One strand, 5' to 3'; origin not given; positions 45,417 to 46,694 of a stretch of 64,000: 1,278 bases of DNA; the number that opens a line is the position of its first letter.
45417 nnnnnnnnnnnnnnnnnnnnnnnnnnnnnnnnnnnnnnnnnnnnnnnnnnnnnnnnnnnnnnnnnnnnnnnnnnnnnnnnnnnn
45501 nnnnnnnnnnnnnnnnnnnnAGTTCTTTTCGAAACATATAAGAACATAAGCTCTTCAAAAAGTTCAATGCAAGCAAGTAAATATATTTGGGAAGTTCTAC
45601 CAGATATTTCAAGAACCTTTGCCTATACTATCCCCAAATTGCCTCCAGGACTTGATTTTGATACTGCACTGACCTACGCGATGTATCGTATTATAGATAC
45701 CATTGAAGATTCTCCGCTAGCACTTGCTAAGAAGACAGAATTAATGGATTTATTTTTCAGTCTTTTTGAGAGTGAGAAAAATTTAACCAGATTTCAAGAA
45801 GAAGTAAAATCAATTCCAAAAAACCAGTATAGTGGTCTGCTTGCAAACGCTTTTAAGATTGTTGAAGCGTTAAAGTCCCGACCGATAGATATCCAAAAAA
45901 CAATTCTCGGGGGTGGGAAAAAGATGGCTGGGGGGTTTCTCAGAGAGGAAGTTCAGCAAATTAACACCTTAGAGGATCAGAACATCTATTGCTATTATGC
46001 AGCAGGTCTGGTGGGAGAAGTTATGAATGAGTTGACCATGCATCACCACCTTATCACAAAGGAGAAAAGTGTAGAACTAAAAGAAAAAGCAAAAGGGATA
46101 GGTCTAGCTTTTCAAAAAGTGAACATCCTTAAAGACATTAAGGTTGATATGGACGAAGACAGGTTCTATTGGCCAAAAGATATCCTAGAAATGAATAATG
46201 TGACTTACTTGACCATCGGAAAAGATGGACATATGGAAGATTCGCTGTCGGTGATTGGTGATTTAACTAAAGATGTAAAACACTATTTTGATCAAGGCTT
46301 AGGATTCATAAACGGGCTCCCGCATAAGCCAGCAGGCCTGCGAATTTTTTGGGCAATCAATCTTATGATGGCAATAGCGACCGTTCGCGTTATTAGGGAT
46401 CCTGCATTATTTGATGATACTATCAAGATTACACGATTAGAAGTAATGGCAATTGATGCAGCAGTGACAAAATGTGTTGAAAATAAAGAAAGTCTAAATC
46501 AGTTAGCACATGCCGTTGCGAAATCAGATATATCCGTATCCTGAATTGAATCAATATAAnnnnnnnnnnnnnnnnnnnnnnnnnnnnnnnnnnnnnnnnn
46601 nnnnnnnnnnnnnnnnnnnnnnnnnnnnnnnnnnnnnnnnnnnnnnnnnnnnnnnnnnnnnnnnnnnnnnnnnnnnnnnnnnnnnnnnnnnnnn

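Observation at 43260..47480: Bacterial-style isoprenoid cluster (GGR-like reductase, IspG, squalene-synthase-like, IspH) inside an archaeal genome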

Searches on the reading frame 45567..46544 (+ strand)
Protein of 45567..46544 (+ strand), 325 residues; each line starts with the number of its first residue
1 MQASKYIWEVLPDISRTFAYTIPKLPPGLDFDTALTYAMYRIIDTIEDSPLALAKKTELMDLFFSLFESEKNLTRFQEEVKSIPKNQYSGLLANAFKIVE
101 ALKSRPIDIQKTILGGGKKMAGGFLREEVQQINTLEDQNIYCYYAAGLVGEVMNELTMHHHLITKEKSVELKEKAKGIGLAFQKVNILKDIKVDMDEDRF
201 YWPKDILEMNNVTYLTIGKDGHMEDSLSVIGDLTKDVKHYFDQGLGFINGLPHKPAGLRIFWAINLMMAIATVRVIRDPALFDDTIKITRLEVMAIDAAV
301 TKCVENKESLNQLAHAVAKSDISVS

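Call 3: search_protein_families(library=pfam, proteins=[window:45567-46544:+])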
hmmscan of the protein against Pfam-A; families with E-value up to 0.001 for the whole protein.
window:45567-46544:+ (325 aa): 1 family
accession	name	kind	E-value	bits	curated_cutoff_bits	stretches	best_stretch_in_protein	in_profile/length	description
PF00494.24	SQS_PSY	-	2e-31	110.1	26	1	14-277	4-246/263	Squalene/phytoene synthase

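Call 4: search_protein_families(library=ncbifam, proteins=[window:45567-46544:+])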
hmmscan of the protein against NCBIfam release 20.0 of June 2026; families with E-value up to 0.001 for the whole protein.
window:45567-46544:+ (325 aa): 6 families
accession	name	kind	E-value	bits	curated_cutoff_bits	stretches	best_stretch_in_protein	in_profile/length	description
TIGR01559.1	squal_synth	equivalog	2.1e-32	112.6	286.75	1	5-301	4-296/337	squalene synthase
TIGR03465.1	HpnD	equivalog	2.4e-14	53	278.6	1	132-254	104-219/267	presqualene diphosphate synthase HpnD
NF042419.1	Phyto_syn_CrtB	equivalog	1.4e-11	44.5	480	1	130-265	120-243/306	15-cis-phytoene synthase CrtB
NF045686.1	PhytoSynCyanob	equivalog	2.4e-10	40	550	1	58-213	62-217/310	15-cis-phytoene synthase CrtB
TIGR03464.1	HpnC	equivalog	8e-10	38.7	250.45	1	36-268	27-233/267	squalene synthase HpnC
NF045921.1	PhytnSynCrtBRhod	equivalog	1.3e-05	24.9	500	1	131-303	113-284/307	15-cis-phytoene synthase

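Call 19: find_homologous_proteins(query=window:45567-46544:+)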
Query window:45567-46544:+ (325 aa): 78 proteins with E <= 0.001 among 2172 candidates.
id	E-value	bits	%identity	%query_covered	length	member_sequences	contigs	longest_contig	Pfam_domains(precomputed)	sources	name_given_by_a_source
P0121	1.2e-212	723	100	100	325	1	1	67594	PF00494.25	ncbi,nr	ncbi:squalene/phytoene synthase family protein [Candidatus Woesearchaeota archaeon]|nr:squalene/phyt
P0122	1.1e-83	299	48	98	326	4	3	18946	PF00494.25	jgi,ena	-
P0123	1.1e-83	299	47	98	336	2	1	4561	PF00494.25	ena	-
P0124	3.9e-82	294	49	97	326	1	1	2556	PF00494.25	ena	-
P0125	7.8e-82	293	48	98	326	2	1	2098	PF00494.25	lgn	-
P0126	9.3e-81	290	46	99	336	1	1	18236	PF00494.25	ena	-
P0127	2.3e-79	285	49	94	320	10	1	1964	PF00494.25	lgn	-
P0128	2.2e-78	282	46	97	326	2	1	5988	PF00494.25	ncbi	-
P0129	1.9e-73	266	44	98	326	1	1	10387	PF00494.25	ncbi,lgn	-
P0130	2.0e-64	236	40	96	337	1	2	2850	PF00494.25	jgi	-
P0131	2.5e-62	229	40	97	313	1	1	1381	PF00494.25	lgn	-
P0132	9.3e-60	221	41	96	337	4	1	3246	PF00494.25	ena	-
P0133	2.1e-57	213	39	96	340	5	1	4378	PF00494.25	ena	-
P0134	2.6e-49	186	45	67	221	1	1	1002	PF00494.25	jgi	jgi:farnesyl-diphosphate farnesyltransferase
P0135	6.6e-45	172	33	95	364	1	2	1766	PF00494.25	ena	-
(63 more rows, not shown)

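Call 20: find_encoding_contigs(protein=P0122, flank=10000, max_places=3)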
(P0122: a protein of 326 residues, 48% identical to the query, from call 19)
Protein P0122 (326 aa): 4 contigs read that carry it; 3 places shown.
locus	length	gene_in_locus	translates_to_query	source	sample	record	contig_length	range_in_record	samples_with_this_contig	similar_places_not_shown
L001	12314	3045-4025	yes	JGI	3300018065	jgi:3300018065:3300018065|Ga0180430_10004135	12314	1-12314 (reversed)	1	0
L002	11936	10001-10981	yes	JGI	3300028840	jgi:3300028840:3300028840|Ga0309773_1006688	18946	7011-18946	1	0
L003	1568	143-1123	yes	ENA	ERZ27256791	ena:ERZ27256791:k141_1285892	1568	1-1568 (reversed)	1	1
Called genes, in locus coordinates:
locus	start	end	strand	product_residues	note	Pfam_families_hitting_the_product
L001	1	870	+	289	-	?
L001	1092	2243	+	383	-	PF11139:SfLAP (faint)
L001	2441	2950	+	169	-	-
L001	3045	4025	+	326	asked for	PF00494:SQS_PSY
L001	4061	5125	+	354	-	-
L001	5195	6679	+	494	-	PF01583:APS_kinase (weak), PF08433:KTI12, PF13207:AAA_17 (weak), PF13238:AAA_18 (weak), PF13671:AAA_33, PF01636:APH (weak)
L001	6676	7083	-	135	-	PF01808:AICARFT_IMPCHas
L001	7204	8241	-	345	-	PF02142:MGS, PF01808:AICARFT_IMPCHas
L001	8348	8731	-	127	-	-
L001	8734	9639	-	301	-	-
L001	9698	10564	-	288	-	PF14257:DUF4349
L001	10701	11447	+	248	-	-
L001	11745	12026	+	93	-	-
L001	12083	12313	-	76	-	?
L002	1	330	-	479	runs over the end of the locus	PF00587:tRNA-synt_2b, PF03129:HGTP_anticodon, PF09180:ProRS-C_1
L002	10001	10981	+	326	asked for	PF00494:SQS_PSY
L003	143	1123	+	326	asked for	PF00494:SQS_PSY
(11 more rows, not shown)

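Call 21: find_encoding_contigs(protein=P0126, flank=10000, max_places=2)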
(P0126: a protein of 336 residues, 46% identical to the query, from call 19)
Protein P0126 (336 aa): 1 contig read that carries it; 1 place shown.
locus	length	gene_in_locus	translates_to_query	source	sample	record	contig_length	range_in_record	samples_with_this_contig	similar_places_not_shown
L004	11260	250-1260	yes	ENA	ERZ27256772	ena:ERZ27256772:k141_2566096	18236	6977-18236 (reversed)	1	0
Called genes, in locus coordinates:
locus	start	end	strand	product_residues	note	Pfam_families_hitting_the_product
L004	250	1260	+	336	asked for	PF00494:SQS_PSY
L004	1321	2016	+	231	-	-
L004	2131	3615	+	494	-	PF01583:APS_kinase (weak), PF08433:KTI12, PF13207:AAA_17 (weak), PF13238:AAA_18, PF13671:AAA_33, PF01636:APH (weak)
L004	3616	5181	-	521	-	PF02142:MGS, PF01808:AICARFT_IMPCHas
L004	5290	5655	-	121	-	-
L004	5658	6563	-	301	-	-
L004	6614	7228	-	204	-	PF00753:Lactamase_B, PF23023:Anti-Pycsar_Apyc1, PF12706:Lactamase_B_2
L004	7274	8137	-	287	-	PF14257:DUF4349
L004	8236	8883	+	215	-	PF01325:Fe_dep_repress, PF14947:HTH_45 (weak), PF02742:Fe_dep_repr_C, PF04023:FeoA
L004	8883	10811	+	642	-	PF01926:MMR_HSR1, PF02421:FeoB_N, PF17910:FeoB_Cyto, PF07670:Gate, PF07664:FeoB_C, PF07670:Gate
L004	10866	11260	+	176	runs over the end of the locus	PF01965:DJ-1_PfpI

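Call 22: find_encoding_contigs(protein=P0129, flank=10000, max_places=2)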
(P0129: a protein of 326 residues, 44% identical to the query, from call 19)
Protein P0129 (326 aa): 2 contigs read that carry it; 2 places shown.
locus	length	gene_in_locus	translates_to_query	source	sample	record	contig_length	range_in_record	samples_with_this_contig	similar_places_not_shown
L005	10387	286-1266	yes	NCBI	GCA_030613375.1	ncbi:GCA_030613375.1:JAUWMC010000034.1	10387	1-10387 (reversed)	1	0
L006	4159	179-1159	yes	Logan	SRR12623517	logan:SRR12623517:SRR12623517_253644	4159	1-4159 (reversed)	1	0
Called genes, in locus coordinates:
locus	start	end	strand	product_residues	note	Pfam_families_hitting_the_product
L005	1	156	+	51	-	?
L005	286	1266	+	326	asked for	PF00494:SQS_PSY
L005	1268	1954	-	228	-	PF03483:B3_4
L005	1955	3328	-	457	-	PF02163:Peptidase_M50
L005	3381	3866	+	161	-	PF24250:HVO_2718 (faint), PF12844:HTH_19 (weak), PF01381:HTH_3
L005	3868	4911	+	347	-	PF00752:XPG_N, PF00867:XPG_I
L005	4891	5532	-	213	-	PF02811:PHP, PF13263:PHP_C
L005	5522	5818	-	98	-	-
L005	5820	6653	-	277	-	PF01544:CorA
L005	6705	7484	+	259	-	PF04414:tRNA_deacylase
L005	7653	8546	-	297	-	PF14528:LAGLIDADG_3 (weak)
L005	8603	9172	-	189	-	PF00702:Hydrolase, PF13419:HAD_2, PF13242:Hydrolase_like (weak)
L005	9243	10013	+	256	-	PF01925:TauE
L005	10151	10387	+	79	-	?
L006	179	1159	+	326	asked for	PF00494:SQS_PSY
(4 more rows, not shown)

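Call 36: search_solved_structures(query=window:45567-46544:+, show_alignments=2, max_evalue=0.001)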
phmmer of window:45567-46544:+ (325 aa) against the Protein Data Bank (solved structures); distinct sequences matched with E-value up to 0.001: 18.
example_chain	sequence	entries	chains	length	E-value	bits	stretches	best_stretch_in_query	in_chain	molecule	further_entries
7wgh_A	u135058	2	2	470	3e-25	92.5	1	5-295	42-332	Squalene synthase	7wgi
3asx_A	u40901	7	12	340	1.3e-14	57.5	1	5-299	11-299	Squalene synthase | Squalene synthetase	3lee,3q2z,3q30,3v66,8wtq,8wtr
3vj8_A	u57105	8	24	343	1.4e-14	57.5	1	5-299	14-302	Squalene synthase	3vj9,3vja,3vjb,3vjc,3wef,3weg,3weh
1ezf_A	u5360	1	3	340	1.4e-14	57.5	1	5-299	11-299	FARNESYL-DIPHOSPHATE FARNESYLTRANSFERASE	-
3wca_A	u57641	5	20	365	1.4e-14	57.4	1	5-291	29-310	Farnesyltransferase, putative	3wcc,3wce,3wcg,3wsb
3wcb_A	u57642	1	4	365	1.4e-14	57.4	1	5-291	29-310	Farnesyltransferase, putative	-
3wek_A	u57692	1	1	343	6.4e-14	55.3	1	5-299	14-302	Squalene synthase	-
3wej_A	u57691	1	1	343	1.1e-13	54.6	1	5-299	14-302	Squalene synthase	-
3wei_A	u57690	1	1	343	1.7e-13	53.9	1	5-299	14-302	Squalene synthase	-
3wc9_A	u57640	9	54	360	1.6e-12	50.7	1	5-286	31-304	Squalene synthase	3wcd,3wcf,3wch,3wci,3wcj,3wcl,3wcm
8is6_A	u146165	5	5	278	1.6e-07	34.3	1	130-255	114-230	CrtM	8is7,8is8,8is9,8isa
4e9u_A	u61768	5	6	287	4.8e-06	29.4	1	140-221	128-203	Dehydrosqualene synthase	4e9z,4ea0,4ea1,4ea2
4f6v_A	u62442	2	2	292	5e-06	29.4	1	140-221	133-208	Dehydrosqualene synthase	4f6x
2zco_A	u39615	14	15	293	5.1e-06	29.4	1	140-221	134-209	Dehydrosqualene synthase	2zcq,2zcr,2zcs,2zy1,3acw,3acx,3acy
3vjd_A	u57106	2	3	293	5.2e-06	29.3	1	140-221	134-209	Dehydrosqualene synthase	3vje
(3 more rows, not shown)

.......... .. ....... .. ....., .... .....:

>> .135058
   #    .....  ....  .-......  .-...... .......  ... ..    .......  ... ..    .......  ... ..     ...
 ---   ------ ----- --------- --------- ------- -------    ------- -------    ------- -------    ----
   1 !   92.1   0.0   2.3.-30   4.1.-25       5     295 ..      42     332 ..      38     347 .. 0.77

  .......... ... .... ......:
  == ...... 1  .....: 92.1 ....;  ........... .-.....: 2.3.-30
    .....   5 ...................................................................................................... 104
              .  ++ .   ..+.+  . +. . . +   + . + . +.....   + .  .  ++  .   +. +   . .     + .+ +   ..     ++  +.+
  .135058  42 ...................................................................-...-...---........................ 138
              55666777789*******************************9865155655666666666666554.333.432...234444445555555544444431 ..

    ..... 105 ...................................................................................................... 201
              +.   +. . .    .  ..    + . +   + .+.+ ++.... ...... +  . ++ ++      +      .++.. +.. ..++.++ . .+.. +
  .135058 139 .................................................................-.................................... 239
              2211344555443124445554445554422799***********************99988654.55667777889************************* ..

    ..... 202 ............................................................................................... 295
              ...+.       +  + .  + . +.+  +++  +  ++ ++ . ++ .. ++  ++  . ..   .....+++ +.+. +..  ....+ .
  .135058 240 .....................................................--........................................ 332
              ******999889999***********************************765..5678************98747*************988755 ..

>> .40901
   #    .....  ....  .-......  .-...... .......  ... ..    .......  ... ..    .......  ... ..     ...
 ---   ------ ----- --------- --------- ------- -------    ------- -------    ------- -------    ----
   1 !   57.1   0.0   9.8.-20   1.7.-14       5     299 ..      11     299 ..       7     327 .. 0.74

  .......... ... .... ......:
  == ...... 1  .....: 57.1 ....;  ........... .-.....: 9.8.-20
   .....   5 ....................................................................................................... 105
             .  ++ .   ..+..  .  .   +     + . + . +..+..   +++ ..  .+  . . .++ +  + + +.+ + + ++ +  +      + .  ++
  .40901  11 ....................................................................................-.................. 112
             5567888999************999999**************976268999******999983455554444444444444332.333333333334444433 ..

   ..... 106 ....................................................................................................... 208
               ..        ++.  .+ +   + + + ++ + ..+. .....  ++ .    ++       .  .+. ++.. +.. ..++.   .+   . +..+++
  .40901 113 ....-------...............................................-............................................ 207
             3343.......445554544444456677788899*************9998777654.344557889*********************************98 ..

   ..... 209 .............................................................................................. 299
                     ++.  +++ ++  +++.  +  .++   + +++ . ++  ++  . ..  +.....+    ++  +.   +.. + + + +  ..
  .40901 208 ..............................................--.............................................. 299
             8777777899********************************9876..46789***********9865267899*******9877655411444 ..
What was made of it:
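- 45567..46544 (+): SQS-like head-to-head prenyl-diphosphate synthase (325 aa). It is soluble, eukaryote/FDFT1-type, and a member of a rare DPANN clade. Best PDB sequence match is fungal SQS 7wgh at 92 bits (call 36).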

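Call 89: predict_structure(alignment_id=A3)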
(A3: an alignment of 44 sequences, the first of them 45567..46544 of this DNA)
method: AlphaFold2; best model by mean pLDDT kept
length: 325 residues; sequences in the alignment: 44
mean_pLDDT: 96.6   pTM: 0.93
mean pLDDT of the five models: 96.6, 96.5, 96.4, 96.4, 96.4
residues with pLDDT >= 90: 318; 70-90: 6; 50-70: 1; < 50: 0
segments of 3 or more residues with pLDDT < 50: none
pLDDT, mean of each block of 10 residues (from residue 1): 92 94 98 98 96 96 96 95 91 96 98 99 96 98 98 99 98 98 98 94 98 97 98 98 98 98 99 96 94 98 97 97 87
secondary structure, 60 per line:
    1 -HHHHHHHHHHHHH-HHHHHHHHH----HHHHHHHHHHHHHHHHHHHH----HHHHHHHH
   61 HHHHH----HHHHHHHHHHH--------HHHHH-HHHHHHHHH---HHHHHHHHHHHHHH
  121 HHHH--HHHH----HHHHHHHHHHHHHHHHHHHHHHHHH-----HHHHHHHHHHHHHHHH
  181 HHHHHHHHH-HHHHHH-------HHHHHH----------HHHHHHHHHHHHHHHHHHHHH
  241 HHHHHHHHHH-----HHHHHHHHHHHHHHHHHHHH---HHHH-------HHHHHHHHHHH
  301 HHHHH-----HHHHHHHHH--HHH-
elements in order: H2-14 H16-24 H29-48 H53-65 H70-80 H89-93 H95-103 H107-124 H127-130 H135-159 H165-189 H191-196 H204-209 H220-250 H256-275 H279-282 H290-305 H311-319
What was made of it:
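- On Squalene synthase, FDFT1 type (TIGR01559): The AF2 model has pLDDT 96.6 (call 89).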

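Call 91: fold_search(model_id=the predicted structure, library=pdb)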
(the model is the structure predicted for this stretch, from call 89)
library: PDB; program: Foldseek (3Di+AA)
matches with E <= 10: 455; with E <= 0.001: 60
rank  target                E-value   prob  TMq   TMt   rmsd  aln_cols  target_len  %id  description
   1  3wcb_A                2.1e-12  1.00  0.81  0.77   3.2       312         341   21  The complex structure of TcSQS with ligand, BPH1237 (released 2014-06-18)
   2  3vja_B                3.4e-12  1.00  0.81  0.78   5.1       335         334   20  Crystal structure of the human squalene synthase (released 2012-04-11)
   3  3wca_A                5.8e-12  1.00  0.81  0.77   6.0       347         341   19  The complex structure of TcSQS with ligand, FSPP (released 2014-06-18)
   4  3vj8                  7.2e-12  1.00  0.81  0.79   5.2       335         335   20  Crystal structure of the human squalene synthase (released 2012-04-11)
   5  3wei                  7.5e-12  1.00  0.80  0.78   5.4       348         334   19  Crystal structure of the human squalene synthase Y73A mutant in complex with presqualene pyrophosphate (released 2014-02-12)
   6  3vjb_D                8.9e-12  1.00  0.77  0.76   6.7       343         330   19  Crystal structure of the human squalene synthase (released 2012-04-11)
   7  1ezf_B                1.1e-11  1.00  0.77  0.77   6.8       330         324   20  CRYSTAL STRUCTURE OF HUMAN SQUALENE SYNTHASE (released 2000-10-18)
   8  1ezf_C                1.1e-11  1.00  0.76  0.77   7.0       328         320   20  CRYSTAL STRUCTURE OF HUMAN SQUALENE SYNTHASE (released 2000-10-18)
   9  3wej                  1.4e-11  1.00  0.79  0.77   5.6       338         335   20  Crystal structure of the human squalene synthase F288A mutant in complex with presqualene pyrophosphate (released 2014-02-12)
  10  3q2z                  1.8e-11  1.00  0.81  0.79   5.2       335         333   20  Human Squalene synthase in complex with N-[(3R,5S)-7-Chloro-5-(2,3-dimethoxyphenyl)-1-neopentyl-2-oxo-1,2,3,5-tetrahydro (released 2011-12-21)
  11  3weh                  2.1e-11  1.00  0.80  0.79   5.1       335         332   20  Crystal structure of the human squalene synthase in complex with presqualene pyrophosphate (released 2014-02-12)
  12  3wek                  2.2e-11  1.00  0.81  0.79   5.1       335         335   20  Crystal structure of the human squalene synthase F288L mutant in complex with presqualene pyrophosphate (released 2014-02-12)
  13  3asx                  2.2e-11  1.00  0.79  0.77   5.4       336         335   20  Human Squalene synthase in complex with 1-{4-[{4-chloro-2-[(2-chlorophenyl)(hydroxy)methyl]phenyl}(2,2-dimethylpropyl)am (released 2011-12-21)
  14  7wgi                  2.3e-11  1.00  0.80  0.74   5.9       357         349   23  Crystal structure of AflSQS from Aspergillus flavus (released 2022-11-09)
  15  3wef_F                2.8e-11  1.00  0.76  0.77   6.9       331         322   19  Crystal structure of the human squalene synthase in complex with farnesyl thiopyrophosphate (released 2014-02-12)
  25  7wgh                  4.5e-11  1.00  0.79  0.74   6.0       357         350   23  Crystal structure of AflSQS from Aspergillus flavus in complex with FSPP (released 2022-11-09)
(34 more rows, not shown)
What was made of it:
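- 45567..46544 (+): The AF2 model has pLDDT 96.6; top fold matches are T. cruzi, human and A. flavus SQS at TM about 0.8, against about 0.65 for CrtM (calls 89, 91).
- On Squalene synthase, FDFT1 type (TIGR01559): CrtM-type matches reach 0.64-0.70 (call 91).
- SQS fold: model pLDDT 96.6, TM about 0.8 to solved SQS structures (calls 89, 91).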
